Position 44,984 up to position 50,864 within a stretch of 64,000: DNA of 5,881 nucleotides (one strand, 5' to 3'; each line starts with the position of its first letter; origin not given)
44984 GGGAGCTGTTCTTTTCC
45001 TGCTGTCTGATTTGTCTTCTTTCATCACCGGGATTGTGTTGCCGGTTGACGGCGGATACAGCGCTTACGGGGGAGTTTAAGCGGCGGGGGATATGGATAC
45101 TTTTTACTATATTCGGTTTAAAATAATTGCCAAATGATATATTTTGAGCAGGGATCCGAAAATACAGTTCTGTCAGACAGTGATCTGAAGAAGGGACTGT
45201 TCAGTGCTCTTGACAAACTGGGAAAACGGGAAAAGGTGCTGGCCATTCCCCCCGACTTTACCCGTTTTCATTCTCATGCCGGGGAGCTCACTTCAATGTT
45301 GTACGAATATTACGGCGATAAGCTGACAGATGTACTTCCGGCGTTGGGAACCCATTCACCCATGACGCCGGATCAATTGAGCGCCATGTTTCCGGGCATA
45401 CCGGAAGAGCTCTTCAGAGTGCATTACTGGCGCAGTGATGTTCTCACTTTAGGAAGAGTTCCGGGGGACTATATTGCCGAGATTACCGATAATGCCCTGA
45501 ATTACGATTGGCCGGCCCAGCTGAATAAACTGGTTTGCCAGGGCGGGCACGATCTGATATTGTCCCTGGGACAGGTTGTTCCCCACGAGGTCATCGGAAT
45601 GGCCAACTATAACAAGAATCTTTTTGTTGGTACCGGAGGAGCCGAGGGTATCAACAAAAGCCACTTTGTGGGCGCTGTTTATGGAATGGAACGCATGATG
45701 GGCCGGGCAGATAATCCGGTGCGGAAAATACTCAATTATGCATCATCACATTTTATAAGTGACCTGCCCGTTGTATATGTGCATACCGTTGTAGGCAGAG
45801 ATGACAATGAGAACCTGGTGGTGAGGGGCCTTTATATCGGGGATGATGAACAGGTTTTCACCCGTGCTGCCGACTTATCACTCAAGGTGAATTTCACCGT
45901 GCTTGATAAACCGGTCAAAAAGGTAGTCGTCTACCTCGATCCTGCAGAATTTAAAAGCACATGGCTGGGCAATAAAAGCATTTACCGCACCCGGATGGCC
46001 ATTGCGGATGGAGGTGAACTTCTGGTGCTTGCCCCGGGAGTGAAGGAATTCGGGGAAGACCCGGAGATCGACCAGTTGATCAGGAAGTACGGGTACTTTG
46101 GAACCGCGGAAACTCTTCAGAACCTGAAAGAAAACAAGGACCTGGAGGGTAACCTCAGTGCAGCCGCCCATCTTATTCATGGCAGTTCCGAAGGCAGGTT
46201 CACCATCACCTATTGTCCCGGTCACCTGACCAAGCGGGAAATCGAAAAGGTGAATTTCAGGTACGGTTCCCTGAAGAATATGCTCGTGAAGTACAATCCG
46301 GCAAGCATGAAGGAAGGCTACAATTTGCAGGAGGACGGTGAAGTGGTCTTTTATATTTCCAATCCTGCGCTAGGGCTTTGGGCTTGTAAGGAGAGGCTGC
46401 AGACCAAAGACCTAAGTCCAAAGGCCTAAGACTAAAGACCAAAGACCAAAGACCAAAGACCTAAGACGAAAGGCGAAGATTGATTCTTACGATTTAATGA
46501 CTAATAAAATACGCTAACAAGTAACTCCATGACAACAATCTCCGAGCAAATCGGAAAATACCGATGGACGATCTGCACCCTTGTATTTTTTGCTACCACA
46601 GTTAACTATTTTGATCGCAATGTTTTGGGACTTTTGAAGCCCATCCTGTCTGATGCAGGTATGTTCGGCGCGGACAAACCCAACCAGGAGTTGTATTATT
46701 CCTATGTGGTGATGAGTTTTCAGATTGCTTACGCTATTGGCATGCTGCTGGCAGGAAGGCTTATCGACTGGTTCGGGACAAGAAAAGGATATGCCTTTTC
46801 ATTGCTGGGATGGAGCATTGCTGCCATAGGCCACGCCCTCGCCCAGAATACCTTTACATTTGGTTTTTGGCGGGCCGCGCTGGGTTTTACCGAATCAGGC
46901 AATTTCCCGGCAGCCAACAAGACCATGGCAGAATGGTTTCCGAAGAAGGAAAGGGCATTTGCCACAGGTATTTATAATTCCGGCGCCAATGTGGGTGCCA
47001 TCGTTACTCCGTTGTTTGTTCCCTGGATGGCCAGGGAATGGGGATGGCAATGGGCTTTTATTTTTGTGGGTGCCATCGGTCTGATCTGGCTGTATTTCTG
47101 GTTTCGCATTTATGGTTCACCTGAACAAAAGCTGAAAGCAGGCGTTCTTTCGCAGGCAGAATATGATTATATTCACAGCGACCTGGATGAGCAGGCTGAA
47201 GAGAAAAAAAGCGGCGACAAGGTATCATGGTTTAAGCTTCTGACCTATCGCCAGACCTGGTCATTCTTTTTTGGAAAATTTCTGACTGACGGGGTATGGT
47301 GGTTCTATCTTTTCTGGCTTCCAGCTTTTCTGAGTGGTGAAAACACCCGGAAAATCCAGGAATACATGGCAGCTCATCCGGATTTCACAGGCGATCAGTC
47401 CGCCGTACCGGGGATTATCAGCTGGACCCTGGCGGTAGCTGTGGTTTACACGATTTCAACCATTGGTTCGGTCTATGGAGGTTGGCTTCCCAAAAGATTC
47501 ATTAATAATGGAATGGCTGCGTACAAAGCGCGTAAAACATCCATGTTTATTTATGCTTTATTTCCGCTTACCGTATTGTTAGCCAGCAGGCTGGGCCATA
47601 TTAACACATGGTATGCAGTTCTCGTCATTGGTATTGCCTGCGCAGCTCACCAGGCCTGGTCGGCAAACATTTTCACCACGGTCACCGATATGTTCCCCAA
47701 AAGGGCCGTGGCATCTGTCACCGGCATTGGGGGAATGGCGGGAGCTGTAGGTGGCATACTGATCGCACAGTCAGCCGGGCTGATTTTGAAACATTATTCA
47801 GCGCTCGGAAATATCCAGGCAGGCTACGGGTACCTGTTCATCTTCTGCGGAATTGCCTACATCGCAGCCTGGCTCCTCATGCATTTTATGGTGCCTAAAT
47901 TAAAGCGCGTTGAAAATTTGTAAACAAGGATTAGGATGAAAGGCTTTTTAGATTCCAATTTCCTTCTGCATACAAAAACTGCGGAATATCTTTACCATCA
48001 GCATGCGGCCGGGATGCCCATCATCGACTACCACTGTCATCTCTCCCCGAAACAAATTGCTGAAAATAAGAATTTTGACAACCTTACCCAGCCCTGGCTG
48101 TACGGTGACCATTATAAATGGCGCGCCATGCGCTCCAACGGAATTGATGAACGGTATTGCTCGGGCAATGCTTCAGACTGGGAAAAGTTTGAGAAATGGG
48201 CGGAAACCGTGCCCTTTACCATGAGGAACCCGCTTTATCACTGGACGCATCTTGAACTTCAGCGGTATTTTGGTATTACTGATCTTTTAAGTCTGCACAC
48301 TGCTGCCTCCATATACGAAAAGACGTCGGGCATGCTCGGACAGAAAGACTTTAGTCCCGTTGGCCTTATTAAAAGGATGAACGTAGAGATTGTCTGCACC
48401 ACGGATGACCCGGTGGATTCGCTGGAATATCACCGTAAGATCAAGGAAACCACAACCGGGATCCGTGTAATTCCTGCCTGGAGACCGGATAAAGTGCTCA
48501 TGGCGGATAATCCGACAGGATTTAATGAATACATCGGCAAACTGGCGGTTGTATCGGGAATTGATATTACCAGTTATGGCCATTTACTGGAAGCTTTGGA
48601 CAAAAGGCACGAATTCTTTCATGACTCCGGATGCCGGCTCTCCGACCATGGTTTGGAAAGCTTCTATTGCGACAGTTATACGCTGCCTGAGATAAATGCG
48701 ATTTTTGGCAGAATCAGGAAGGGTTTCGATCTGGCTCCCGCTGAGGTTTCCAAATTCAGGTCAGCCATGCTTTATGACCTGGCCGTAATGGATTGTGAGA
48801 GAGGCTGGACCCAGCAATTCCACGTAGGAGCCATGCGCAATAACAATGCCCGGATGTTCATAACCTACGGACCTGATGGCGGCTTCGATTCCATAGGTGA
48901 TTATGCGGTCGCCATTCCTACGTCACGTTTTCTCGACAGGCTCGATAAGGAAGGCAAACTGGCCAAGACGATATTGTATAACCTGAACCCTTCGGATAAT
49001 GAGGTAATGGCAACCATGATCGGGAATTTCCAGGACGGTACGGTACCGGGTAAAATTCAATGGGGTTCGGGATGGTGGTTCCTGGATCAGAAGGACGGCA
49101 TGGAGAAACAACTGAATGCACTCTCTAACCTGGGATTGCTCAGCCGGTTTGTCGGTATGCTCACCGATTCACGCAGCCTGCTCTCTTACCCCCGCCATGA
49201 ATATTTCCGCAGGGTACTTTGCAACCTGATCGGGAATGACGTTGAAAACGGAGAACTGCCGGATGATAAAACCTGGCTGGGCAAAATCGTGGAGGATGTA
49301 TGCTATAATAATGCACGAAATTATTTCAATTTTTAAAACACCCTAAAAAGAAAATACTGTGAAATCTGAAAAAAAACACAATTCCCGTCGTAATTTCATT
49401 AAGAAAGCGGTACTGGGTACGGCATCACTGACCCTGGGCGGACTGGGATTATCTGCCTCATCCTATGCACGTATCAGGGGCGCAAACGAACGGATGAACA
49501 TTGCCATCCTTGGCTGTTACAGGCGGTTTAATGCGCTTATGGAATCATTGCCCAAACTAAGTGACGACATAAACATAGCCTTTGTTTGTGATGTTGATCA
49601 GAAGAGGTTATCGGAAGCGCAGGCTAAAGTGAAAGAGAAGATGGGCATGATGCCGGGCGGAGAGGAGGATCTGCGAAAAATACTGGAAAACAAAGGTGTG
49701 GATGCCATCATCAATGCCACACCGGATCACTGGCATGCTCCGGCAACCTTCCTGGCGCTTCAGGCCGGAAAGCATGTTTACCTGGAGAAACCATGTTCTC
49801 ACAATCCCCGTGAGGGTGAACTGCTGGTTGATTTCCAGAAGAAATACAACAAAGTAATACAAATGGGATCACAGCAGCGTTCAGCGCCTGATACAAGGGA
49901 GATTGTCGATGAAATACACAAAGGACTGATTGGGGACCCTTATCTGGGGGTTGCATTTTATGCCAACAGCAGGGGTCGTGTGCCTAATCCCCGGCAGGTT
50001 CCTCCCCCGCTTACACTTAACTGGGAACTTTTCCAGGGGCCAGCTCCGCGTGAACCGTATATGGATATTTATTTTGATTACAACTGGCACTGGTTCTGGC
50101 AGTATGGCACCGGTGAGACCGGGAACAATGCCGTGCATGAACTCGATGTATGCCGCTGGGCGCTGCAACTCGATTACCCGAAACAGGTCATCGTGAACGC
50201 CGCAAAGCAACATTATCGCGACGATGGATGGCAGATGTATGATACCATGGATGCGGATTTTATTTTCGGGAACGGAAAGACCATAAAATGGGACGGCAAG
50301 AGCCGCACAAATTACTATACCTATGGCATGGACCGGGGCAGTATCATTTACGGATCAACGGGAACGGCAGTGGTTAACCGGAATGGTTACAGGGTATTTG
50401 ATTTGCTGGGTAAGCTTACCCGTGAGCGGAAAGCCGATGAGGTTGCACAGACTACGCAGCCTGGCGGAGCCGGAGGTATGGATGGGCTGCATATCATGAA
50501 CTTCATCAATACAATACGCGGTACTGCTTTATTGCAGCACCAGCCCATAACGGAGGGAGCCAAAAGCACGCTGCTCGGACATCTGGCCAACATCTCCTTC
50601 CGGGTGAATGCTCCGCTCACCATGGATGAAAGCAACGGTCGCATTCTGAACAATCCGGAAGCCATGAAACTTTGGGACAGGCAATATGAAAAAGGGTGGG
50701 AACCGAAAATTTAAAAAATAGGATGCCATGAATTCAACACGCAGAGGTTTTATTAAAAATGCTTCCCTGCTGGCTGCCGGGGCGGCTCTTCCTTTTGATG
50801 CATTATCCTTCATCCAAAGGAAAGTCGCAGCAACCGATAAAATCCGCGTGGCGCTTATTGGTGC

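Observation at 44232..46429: LarA-like (nickel-pincer racemase family) gene embedded in a hexuronate operon that lacks uxuA/uxaA/uxaB in this window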

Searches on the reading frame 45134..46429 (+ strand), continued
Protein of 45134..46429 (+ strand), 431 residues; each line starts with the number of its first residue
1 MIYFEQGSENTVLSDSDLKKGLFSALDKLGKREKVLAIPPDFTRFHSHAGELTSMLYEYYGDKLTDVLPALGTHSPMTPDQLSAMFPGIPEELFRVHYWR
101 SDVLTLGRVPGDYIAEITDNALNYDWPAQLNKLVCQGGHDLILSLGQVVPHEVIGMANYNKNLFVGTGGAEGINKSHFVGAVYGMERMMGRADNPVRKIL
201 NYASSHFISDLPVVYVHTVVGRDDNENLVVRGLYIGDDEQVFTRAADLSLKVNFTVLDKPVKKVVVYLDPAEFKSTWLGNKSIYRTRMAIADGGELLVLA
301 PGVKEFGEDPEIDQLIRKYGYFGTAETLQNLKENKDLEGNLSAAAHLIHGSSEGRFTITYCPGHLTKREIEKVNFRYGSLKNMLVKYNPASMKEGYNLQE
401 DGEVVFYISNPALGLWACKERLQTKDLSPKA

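Call 65: search_protein_families(library=pfam, proteins=[L014:2731-4968:+, L030:5006-5509:+, L030:5475-6032:+, L041:6943-8316:+, L030:8347-8682:+, L043:12511-12957:+, L043:12947-13543:+, L019:10885-12654:-, L031:11272-12249:-, L024:5827-6717:+], max_evalue=0.0001)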
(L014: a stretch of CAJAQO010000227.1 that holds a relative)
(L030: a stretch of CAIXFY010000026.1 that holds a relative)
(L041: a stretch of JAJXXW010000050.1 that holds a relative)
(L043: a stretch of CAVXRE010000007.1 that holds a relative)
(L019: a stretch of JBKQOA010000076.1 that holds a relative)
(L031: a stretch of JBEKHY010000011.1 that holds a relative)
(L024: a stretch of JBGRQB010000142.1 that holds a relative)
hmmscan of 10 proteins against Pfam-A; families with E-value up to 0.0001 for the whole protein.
L014:2731-4968:+ (745 aa): 2 families
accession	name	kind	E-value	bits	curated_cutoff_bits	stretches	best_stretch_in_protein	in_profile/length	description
PF05226.16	CHASE2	-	3.5e-31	109.1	26.3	1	17-410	2-254/257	CHASE2 domain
PF00211.25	Guanylate_cyc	-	9.9e-21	74.6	21.9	1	510-735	7-177/183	Adenylate and Guanylate cyclase catalytic domain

L030:5006-5509:+ (167 aa): 2 families
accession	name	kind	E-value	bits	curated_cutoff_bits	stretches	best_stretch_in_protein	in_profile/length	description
PF01467.32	CTP_transf_like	-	1.3e-27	97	21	1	5-133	1-132/133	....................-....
PF08218.17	Citrate_ly_lig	-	3.3e-06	27.4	20.9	1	11-74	9-70/182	Citrate lyase ligase C-terminal domain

L030:5475-6032:+ (185 aa): 1 family
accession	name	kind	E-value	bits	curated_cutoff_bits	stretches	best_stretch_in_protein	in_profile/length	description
PF02620.22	YceD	-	8.4e-13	48.9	33.2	1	84-183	3-119/119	Large ribosomal RNA subunit accumulation protein YceD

L041:6943-8316:+ (457 aa): 3 families
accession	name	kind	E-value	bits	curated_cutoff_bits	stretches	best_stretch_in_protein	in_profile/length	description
PF08541.16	ACP_syn_III_C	-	1.4e-34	118.5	26.6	1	369-457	2-90/90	3-Oxoacyl-[acyl-carrier-protein (ACP)] synthase III C terminal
PF08545.16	ACP_syn_III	-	1.9e-30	105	24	1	238-316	1-80/80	3-Oxoacyl-[acyl-carrier-protein (ACP)] synthase III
PF00108.29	Thiolase_N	-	2.4e-08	34.1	26.4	1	167-280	7-121/260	Thiolase, N-terminal domain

L030:8347-8682:+ (111 aa): 1 family
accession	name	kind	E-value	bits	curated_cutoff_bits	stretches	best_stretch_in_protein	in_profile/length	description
PF07238.19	PilZ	-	4.1e-05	24.3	22.5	1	20-103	16-99/102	PilZ domain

L043:12511-12957:+ (148 aa): 0 families

L043:12947-13543:+ (198 aa): 0 families

L019:10885-12654:- (589 aa): 2 families
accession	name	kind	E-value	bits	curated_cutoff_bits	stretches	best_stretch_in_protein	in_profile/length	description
PF02096.25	60KD_IMP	-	5.5e-57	192.7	35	1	376-563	1-161/163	60Kd inner membrane protein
PF14849.12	YidC_periplas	-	5.3e-12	46.7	24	1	152-361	97-280/283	YidC periplasmic domain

L031:11272-12249:- (325 aa): 0 families

L024:5827-6717:+ (296 aa): 1 family
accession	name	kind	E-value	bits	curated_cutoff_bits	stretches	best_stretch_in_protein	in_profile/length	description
PF13419.12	HAD_2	-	1.1e-07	32.6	23.8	1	131-242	60-173/178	Haloacid dehalogenase-like hydrolase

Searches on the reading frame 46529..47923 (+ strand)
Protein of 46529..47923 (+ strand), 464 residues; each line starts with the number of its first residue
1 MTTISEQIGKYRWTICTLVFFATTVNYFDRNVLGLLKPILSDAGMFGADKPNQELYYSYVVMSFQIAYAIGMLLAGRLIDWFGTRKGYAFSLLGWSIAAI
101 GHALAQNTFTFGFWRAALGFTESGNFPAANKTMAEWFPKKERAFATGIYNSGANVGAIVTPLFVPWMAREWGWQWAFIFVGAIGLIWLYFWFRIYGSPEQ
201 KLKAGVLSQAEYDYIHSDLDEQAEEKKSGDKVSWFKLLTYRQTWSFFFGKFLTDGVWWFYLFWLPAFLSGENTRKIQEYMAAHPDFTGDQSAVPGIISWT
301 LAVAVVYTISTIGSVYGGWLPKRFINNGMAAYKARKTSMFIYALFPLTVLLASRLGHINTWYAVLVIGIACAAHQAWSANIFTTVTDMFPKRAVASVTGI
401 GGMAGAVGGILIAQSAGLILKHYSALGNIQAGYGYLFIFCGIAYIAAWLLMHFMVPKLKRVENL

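Call 3: search_protein_families(library=pfam, proteins=[window:46529-47923:+])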
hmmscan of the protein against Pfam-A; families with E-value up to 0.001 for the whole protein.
window:46529-47923:+ (464 aa): 2 families
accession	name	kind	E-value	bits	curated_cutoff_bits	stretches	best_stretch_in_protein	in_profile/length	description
PF07690.21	MFS_1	-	5.4e-54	183.9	33.4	2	19-412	1-346/347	Major Facilitator Superfamily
PF00083.30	Sugar_tr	-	1e-14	54.8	22.3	1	16-459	2-441/452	Sugar (and other) transporter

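Call 4: search_protein_families(library=ncbifam, proteins=[window:46529-47923:+])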
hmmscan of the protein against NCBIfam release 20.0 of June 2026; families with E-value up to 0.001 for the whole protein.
window:46529-47923:+ (464 aa): 26 families (the best 25 are shown)
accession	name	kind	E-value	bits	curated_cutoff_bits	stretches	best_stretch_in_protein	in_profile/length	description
TIGR00893.1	2A0114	subfamily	3.6e-51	174.4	395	2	22-273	2-247/399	D-galactonate transporter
TIGR00881.1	2A0104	subfamily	2.7e-36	125.4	407.75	1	24-424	5-374/379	phosphoglycerate transporter protein PgtP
TIGR00894.1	2A0114euk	subfamily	1.6e-19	69.8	626.45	1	62-424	83-424/465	Na(+)-dependent inorganic phosphate cotransporter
TIGR00895.1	2A0115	subfamily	1.2e-16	60.6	418.55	1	8-415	11-393/398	aromatic acid/H+ symport family MFS transporter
TIGR00880.1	2_A_01_02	superfamily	2.8e-14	53.4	131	1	66-188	5-131/141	multidrug resistance protein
TIGR00886.1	2A0108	subfamily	1.5e-13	50.6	311.7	1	73-252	55-242/368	NarK family nitrate/nitrite MFS transporter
TIGR00711.1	efflux_EmrB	subfamily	5.7e-13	48.4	230.2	1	57-201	39-183/485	DHA2 family efflux MFS transporter permease subunit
TIGR00898.1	2A0119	subfamily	2.1e-11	43.3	550.75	1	69-199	140-267/506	cation transport protein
NF008661.1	PRK11663.1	subfamily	8.3e-11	41.5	564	1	4-200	20-211/439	MFS transporter family glucose-6-phosphate receptor UhpC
NF008963.0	PRK12307.1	equivalog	3.3e-09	36.4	637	1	60-304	58-296/426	MFS transporter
NF049980.1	SfMCT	equivalog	4.5e-09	35.5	320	1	57-213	41-195/378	L-lactate MFS transporter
NF047787.1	PhglyTportPgtP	equivalog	1.4e-08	34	750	1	4-273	19-289/451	phosphoglycerate transporter PgtP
TIGR00879.1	SP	subfamily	3.6e-08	32.4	237.8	1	13-113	56-155/510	sugar porter family MFS transporter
NF007372.0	PRK09874.1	equivalog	8.1e-08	31.8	571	1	57-188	55-186/408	multidrug efflux MFS transporter MdtG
NF003024.0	PRK03893.1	subfamily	9.9e-08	31.2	604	1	66-193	67-192/497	sialate:H+ symport family MFS transporter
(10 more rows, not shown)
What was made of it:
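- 46529..47923 (+): MFS transporter of the anion:cation symporter type (ExuT/DgoT-like), probable hexuronate or aldonate importer. Best NCBIfam hit is TIGR00893, below its cut-off (calls 3, 4).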

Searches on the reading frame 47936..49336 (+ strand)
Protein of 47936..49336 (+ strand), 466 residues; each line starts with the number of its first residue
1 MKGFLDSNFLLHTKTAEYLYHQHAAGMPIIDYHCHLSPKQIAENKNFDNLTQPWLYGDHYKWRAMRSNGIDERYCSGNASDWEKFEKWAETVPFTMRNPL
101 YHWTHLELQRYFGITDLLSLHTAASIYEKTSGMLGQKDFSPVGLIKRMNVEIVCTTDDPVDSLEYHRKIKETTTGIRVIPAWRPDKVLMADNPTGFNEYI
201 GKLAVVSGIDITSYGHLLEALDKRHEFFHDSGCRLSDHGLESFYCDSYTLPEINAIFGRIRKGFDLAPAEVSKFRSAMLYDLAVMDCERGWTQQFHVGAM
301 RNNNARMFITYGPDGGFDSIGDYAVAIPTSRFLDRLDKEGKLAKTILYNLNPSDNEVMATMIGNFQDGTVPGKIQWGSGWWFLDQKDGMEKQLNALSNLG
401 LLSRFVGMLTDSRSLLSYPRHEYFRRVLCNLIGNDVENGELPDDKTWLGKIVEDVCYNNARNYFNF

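Call 3: search_protein_families(library=pfam, proteins=[window:47936-49336:+])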
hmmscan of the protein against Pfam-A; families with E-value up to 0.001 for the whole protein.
window:47936-49336:+ (466 aa): 1 family
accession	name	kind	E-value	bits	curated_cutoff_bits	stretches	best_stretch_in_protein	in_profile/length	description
PF02614.20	UxaC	-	3.2e-205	682.8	25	1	1-464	1-464/464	Glucuronate isomerase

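Call 4: search_protein_families(library=ncbifam, proteins=[window:47936-49336:+])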
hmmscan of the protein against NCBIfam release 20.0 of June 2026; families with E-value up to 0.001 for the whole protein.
window:47936-49336:+ (466 aa): 1 family
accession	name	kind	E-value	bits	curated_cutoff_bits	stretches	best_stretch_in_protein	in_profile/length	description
NF002794.0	PRK02925.1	equivalog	1.5e-190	634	387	1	1-466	1-459/459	glucuronate isomerase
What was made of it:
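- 47936..49336 (+): Uronate isomerase UxaC. Pfam UxaC 683 bits; NF002794 634 bits (calls 3, 4).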

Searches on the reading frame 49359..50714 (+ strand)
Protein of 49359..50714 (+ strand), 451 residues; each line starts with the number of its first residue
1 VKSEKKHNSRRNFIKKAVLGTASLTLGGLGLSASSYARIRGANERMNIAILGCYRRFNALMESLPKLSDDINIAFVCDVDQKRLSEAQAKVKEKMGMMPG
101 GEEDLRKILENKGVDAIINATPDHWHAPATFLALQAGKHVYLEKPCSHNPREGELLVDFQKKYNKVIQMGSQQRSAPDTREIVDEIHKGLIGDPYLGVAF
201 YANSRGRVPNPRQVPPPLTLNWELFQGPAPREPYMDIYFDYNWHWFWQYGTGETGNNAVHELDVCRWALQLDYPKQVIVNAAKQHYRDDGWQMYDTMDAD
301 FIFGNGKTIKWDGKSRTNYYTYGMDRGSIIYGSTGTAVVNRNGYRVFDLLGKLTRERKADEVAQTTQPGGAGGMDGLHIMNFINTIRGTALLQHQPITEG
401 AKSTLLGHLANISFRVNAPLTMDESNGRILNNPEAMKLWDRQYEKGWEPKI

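Call 3: search_protein_families(library=pfam, proteins=[window:49359-50714:+])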
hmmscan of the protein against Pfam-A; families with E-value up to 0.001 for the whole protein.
window:49359-50714:+ (451 aa): 3 families
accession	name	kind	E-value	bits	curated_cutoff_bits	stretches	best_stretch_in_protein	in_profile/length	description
PF01408.29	GFO_IDH_MocA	-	4.2e-12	47.3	24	1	47-170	2-119/120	Oxidoreductase family, NAD-binding Rossmann fold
PF19051.5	GFO_IDH_MocA_C2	-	4.5e-09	36.6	23.3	1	212-317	46-147/254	Oxidoreductase family, C-terminal alpha/beta domain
PF22725.1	GFO_IDH_MocA_C3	-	2.4e-06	28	27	1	239-337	31-123/124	GFO/IDH/MocA C-terminal domain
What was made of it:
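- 49359..50714 (+): Gfo/Idh/MocA oxidoreductase with a twin-arginine signal (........). Probably periplasmic; role in the pathway unclear. Pfam hits (call 3).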

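Call 4: search_protein_families(library=ncbifam, proteins=[window:49359-50714:+])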
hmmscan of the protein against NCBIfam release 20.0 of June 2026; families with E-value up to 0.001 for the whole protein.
window:49359-50714:+ (451 aa): 8 families
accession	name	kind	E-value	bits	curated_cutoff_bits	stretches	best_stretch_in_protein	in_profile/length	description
NF058561.1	BT_2158_fam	equivalog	5.1e-44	150.7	750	1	9-281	1-267/487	glycoside 3-dehydrogenase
TIGR04380.1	myo_inos_iolG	equivalog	4.9e-20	71.7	355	1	46-195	2-146/330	inositol 2-dehydrogenase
NF040723.1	UDP-GlcNAcDh_Arch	equivalog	4.4e-10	39.6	450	1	69-193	23-140/302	UDP-N-acetylglucosamine 3-dehydrogenase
NF052679.1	InsChiInosDhIolG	equivalog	5.8e-10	38.7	540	1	72-197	29-151/343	bifunctional inositol 2-dehydrogenase/D-chiro-inositol 1-dehydrogenase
NF052479.1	LevoglcsnDh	equivalog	1.3e-08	34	650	1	76-193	41-153/386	levoglucosan dehydrogenase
NF008607.0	PRK11579.1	subfamily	1.2e-05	24.5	330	1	87-193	39-144/346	oxidoreductase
NF058563.1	BT_2159_fam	equivalog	1.8e-05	23.9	650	1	47-193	2-142/350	disaccharide 3-dehydrogenase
NF041392.1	XylDh_Gfo6_Halo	equivalog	0.0001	21.3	350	1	111-196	80-165/350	D-xylose 1-dehydrogenase Gfo6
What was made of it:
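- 49359..50714 (+): Partial match to the BT_2158 glycoside 3-dehydrogenase family, well below cut-off (call 4).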
